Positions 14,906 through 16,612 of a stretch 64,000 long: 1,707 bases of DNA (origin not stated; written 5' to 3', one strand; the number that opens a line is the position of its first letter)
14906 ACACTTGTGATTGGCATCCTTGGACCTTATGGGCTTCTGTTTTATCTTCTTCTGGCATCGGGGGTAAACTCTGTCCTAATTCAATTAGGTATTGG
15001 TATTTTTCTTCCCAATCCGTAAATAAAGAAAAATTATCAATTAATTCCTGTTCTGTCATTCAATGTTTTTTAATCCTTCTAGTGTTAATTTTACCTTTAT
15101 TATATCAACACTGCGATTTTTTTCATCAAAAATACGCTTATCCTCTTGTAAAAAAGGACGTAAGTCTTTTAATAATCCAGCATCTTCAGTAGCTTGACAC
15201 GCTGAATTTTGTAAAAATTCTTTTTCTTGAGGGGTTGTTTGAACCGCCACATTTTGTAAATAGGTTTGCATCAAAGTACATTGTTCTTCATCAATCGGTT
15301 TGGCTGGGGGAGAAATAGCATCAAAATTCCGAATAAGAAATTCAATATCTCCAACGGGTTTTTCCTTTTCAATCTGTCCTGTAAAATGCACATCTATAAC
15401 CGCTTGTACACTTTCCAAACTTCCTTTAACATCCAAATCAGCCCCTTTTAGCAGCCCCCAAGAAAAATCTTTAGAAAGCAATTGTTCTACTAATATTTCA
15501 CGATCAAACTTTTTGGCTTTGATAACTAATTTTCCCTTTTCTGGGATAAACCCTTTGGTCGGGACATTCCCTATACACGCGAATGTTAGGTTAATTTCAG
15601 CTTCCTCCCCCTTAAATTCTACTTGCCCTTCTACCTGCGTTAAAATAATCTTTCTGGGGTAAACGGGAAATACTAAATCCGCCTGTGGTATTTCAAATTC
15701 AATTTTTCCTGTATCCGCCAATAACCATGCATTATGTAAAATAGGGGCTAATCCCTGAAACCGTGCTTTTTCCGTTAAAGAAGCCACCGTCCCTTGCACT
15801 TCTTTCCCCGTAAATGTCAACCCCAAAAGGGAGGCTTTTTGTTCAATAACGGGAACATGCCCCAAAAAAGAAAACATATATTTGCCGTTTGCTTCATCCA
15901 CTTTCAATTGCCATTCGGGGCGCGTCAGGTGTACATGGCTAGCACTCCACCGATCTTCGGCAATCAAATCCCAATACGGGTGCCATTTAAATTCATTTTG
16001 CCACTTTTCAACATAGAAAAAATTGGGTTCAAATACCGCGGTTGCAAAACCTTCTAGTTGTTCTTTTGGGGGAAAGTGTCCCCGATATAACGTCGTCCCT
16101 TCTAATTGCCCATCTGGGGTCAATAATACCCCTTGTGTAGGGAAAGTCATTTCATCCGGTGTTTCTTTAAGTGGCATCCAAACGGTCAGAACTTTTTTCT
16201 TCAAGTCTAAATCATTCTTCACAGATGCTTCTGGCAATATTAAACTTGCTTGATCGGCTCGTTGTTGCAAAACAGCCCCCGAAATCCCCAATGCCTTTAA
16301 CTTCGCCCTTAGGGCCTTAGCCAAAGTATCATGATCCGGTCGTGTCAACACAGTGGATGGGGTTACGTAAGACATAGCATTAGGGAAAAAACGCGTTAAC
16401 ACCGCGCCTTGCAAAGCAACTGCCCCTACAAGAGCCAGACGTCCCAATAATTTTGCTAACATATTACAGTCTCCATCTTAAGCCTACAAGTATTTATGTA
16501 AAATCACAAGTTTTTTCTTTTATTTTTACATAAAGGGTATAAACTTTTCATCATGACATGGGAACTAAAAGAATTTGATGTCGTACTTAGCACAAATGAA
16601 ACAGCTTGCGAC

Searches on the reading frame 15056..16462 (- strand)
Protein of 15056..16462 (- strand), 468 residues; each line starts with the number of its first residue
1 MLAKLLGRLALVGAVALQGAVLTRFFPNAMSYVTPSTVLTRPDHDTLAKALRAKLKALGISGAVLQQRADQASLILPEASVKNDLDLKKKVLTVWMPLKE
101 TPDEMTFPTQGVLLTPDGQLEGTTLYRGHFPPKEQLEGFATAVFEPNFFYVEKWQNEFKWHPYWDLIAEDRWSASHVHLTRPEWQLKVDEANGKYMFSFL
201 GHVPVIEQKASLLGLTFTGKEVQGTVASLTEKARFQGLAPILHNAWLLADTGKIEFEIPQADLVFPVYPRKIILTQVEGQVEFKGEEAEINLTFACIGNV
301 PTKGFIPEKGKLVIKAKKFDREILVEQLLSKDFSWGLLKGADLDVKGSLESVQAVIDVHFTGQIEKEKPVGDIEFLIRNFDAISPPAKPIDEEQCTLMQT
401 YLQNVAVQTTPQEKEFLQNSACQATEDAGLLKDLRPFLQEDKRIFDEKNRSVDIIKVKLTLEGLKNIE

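Call 20: search_protein_families(library=pfam, proteins=[window:15056-16462:-], max_evalue=0.5)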
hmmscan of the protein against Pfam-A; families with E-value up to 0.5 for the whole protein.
window:15056-16462:- (468 aa): 1 family
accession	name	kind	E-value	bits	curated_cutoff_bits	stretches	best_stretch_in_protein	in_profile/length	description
PF12032.13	CLIP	-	0.15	12.7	20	1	393-425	15-44/54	Regulatory CLIP domain of proteinases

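Call 87: search_protein_families(library=ncbifam, proteins=[window:15056-16462:-], max_evalue=0.1)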
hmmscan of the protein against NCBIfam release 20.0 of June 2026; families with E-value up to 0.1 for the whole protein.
window:15056-16462:- (468 aa): 0 families
